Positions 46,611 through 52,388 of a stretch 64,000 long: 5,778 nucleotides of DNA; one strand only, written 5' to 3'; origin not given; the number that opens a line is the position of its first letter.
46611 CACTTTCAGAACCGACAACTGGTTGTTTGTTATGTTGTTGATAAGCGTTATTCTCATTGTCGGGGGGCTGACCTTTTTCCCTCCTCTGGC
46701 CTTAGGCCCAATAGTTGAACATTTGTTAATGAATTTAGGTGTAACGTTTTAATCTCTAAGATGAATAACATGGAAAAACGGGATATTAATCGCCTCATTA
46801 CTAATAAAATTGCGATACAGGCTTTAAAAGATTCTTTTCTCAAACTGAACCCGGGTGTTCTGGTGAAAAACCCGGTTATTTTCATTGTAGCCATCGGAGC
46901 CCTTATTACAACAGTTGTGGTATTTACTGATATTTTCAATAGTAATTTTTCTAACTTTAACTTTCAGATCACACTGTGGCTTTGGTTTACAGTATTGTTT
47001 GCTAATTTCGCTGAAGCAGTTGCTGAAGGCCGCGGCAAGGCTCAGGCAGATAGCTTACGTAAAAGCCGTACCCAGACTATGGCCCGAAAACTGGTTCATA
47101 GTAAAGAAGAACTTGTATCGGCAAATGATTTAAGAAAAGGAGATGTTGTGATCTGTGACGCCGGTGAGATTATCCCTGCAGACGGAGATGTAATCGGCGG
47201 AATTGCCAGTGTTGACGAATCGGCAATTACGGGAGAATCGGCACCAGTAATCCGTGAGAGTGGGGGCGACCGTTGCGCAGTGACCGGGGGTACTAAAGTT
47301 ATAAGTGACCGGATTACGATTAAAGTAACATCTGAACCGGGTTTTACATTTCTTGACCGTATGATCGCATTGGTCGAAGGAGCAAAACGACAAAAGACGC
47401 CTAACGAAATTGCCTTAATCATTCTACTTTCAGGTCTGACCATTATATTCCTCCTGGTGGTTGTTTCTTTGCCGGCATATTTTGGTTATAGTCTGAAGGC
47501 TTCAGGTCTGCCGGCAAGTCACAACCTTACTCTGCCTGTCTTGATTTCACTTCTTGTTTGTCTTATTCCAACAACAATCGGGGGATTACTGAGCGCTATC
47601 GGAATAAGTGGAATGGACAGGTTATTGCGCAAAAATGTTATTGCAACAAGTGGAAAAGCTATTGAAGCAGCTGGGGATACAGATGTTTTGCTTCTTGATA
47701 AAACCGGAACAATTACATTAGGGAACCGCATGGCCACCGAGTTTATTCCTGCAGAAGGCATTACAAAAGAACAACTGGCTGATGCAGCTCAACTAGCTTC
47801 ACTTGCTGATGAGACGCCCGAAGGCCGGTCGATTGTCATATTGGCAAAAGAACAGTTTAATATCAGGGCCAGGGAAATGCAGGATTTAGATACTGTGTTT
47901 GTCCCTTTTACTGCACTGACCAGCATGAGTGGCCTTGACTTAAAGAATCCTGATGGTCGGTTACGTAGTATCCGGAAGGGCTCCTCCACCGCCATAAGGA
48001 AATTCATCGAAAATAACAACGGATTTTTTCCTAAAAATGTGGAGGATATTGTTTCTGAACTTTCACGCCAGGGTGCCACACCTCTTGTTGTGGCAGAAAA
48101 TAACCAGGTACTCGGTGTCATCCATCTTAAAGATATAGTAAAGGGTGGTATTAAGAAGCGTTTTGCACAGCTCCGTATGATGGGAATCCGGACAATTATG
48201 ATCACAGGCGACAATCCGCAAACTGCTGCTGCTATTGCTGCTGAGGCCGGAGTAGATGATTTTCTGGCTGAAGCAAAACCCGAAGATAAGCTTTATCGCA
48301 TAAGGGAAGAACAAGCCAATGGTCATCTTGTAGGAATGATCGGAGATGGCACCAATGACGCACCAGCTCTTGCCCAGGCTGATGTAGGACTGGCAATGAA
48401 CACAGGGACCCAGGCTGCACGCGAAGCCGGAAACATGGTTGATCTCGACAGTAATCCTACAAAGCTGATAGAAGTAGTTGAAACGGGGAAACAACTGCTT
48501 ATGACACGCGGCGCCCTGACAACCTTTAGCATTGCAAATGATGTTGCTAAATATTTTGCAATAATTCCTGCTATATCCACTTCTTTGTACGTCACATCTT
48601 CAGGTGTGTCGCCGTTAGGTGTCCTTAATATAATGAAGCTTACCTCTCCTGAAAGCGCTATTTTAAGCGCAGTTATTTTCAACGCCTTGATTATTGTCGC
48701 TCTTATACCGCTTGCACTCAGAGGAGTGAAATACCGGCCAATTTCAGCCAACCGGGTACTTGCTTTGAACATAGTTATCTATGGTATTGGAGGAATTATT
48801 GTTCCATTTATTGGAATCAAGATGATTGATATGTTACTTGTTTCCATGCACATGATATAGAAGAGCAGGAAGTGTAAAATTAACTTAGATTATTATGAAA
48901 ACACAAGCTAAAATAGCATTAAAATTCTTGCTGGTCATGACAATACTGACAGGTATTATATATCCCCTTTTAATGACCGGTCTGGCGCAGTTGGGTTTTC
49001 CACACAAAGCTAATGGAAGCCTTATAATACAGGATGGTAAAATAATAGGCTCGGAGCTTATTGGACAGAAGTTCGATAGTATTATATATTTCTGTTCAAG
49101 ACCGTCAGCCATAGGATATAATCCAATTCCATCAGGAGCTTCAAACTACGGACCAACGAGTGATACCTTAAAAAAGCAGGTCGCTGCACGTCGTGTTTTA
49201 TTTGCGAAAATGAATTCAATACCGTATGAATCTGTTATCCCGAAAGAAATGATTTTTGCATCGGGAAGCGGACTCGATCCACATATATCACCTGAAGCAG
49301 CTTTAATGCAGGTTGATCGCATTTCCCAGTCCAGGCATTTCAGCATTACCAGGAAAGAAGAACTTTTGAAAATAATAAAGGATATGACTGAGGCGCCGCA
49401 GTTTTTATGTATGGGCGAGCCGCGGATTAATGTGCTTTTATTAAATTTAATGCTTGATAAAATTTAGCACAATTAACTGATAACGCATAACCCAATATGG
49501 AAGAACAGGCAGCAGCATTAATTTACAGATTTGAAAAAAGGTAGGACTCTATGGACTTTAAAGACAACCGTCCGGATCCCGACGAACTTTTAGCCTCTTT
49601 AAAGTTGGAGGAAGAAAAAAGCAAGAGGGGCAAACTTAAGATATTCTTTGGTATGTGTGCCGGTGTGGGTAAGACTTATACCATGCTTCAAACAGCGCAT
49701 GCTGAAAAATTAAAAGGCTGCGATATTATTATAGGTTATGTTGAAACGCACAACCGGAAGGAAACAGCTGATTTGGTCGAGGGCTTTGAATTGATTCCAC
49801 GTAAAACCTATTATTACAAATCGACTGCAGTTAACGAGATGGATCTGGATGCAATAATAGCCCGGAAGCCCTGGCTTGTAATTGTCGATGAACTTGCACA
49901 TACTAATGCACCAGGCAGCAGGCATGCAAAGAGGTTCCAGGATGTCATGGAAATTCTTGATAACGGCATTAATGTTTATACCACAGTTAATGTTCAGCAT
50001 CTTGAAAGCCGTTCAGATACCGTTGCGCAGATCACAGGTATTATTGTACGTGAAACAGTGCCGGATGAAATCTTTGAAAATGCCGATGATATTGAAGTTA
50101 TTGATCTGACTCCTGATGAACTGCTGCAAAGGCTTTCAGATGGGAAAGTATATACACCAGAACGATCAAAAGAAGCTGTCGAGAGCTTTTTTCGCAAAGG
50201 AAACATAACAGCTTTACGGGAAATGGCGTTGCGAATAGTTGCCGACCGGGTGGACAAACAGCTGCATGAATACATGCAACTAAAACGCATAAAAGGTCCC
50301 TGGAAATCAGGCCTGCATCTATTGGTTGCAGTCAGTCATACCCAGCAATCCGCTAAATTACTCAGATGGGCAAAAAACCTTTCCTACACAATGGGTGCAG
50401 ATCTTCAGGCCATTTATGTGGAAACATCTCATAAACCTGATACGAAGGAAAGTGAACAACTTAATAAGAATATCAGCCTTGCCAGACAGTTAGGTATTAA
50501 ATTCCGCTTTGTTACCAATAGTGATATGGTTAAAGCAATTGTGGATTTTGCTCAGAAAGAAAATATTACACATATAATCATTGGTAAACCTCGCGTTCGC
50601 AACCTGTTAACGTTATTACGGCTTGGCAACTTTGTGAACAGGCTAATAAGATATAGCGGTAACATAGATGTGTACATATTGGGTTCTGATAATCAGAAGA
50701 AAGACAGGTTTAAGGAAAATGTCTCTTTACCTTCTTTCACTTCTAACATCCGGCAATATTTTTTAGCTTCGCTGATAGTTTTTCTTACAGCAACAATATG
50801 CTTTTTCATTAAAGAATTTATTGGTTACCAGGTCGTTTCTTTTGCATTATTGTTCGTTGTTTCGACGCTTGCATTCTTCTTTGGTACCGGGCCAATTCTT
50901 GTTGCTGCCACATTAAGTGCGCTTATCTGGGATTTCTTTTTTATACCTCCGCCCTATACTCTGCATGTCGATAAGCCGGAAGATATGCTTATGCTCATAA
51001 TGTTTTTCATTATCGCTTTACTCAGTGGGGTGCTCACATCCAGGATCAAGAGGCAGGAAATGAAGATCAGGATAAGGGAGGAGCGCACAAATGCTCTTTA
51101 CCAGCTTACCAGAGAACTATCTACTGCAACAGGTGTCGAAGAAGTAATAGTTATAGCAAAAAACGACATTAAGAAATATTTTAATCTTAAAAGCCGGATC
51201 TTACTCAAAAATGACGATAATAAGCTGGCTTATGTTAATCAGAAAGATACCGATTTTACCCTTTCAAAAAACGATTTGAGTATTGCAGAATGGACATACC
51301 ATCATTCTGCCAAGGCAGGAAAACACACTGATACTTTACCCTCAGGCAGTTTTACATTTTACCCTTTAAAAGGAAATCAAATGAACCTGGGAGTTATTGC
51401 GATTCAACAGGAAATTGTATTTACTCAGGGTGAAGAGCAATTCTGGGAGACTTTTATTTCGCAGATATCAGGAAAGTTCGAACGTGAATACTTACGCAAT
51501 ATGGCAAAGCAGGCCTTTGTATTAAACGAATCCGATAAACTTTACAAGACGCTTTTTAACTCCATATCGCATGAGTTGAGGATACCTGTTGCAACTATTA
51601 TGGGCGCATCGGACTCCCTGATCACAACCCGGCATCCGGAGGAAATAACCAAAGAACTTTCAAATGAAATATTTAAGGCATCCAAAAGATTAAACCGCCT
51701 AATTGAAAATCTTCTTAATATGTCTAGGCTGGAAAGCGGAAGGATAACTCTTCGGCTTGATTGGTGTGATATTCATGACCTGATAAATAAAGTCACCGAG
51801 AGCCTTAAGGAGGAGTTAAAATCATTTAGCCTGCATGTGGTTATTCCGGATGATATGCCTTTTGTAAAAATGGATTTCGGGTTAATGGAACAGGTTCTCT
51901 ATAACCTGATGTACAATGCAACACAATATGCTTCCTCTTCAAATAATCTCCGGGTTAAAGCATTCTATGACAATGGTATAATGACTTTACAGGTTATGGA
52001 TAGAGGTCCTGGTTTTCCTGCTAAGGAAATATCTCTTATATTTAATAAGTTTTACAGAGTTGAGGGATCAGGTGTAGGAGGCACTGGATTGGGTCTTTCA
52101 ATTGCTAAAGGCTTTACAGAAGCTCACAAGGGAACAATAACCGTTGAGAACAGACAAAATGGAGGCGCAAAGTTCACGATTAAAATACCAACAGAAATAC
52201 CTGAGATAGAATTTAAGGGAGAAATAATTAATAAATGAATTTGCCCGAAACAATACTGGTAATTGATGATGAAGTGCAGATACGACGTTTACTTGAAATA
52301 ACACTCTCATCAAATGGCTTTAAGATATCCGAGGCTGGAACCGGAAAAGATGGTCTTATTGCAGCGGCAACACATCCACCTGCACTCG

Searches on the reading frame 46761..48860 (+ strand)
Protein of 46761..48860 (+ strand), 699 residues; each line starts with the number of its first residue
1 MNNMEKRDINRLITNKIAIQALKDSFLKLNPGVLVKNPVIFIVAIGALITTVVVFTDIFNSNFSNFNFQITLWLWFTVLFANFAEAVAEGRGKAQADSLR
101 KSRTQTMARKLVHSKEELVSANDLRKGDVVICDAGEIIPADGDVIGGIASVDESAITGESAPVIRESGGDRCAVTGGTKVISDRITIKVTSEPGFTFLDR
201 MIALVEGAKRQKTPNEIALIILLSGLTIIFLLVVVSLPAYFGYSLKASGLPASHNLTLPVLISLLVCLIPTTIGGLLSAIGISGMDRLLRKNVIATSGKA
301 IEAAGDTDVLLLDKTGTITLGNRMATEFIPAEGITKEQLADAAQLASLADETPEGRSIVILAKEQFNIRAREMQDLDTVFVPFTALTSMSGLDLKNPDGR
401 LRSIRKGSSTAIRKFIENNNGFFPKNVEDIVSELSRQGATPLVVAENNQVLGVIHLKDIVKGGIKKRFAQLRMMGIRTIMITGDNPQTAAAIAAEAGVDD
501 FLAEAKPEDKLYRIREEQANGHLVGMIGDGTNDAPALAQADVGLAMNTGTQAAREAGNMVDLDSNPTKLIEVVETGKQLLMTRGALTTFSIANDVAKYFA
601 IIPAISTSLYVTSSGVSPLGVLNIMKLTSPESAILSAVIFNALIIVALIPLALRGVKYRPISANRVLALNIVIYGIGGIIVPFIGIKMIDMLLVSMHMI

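Call 58: search_protein_families(library=pfam, proteins=[window:46761-48860:+], max_evalue=0.00001)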
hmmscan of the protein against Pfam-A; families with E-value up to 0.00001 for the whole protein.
window:46761-48860:+ (699 aa): 2 families
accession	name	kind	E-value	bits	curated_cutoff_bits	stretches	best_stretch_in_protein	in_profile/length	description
PF00122.25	E1-E2_ATPase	-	2.8e-30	105.6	28.1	1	104-291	3-181/181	E1-E2 ATPase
PF00702.32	Hydrolase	-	3.2e-28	99.9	26.4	1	308-541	2-191/191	haloacid dehalogenase-like hydrolase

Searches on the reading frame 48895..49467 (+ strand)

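Call 58: search_protein_families(library=pfam, proteins=[window:48895-49467:+], max_evalue=0.00001)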
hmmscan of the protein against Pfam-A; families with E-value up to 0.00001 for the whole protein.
window:48895-49467:+ (190 aa): 1 family
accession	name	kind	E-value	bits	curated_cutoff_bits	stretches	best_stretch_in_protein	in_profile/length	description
PF02669.20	KdpC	-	2.6e-64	216.8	24.1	1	7-189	3-182/182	K+-transporting ATPase, c chain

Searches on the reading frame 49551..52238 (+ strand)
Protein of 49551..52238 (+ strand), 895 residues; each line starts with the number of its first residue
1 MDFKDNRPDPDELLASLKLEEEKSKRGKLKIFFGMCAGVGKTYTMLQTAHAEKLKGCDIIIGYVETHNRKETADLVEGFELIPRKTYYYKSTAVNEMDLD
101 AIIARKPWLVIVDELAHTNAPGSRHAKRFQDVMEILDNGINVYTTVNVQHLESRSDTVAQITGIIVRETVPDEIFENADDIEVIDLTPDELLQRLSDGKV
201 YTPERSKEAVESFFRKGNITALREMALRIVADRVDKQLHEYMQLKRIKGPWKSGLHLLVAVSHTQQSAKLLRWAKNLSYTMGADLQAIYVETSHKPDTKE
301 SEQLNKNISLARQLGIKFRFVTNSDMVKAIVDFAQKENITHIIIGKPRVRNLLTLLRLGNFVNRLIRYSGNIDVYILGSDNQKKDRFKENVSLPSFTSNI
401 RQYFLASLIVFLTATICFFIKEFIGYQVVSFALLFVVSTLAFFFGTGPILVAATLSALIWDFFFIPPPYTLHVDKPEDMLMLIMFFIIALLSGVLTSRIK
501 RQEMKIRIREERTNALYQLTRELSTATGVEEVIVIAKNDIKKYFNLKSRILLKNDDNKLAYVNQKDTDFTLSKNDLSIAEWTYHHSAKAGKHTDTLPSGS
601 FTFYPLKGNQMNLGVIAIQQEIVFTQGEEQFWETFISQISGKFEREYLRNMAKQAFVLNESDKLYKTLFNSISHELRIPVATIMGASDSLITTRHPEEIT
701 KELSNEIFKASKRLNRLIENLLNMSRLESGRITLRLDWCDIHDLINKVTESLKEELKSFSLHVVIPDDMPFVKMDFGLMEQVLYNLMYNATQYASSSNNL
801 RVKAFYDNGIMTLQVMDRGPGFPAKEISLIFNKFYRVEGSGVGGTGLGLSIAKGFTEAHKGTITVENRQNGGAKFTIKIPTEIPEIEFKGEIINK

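Call 58: search_protein_families(library=pfam, proteins=[window:49551-52238:+], max_evalue=0.00001)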
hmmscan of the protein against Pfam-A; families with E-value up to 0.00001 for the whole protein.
window:49551-52238:+ (895 aa): 5 families
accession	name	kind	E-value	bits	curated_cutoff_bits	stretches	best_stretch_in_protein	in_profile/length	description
PF02702.23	KdpD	-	1.5e-96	322.2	26.1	1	25-234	1-210/210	Osmosensitive K+ channel His kinase sensor domain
PF02518.31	HATPase_c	-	1.8e-22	80.3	26.4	1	779-882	6-110/111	Histidine kinase-, DNA gyrase B-, and HSP90-like ATPase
PF13493.11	DUF4118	-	4.8e-22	78.2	28.4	1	403-507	1-105/107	Domain of unknown function (DUF4118)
PF00512.31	HisKA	-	2e-13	50.6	26.9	1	667-730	4-66/66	His Kinase A (phospho-acceptor) domain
PF00582.32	Usp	-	2.7e-06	28.4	24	0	256-369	4-133/141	Universal stress protein family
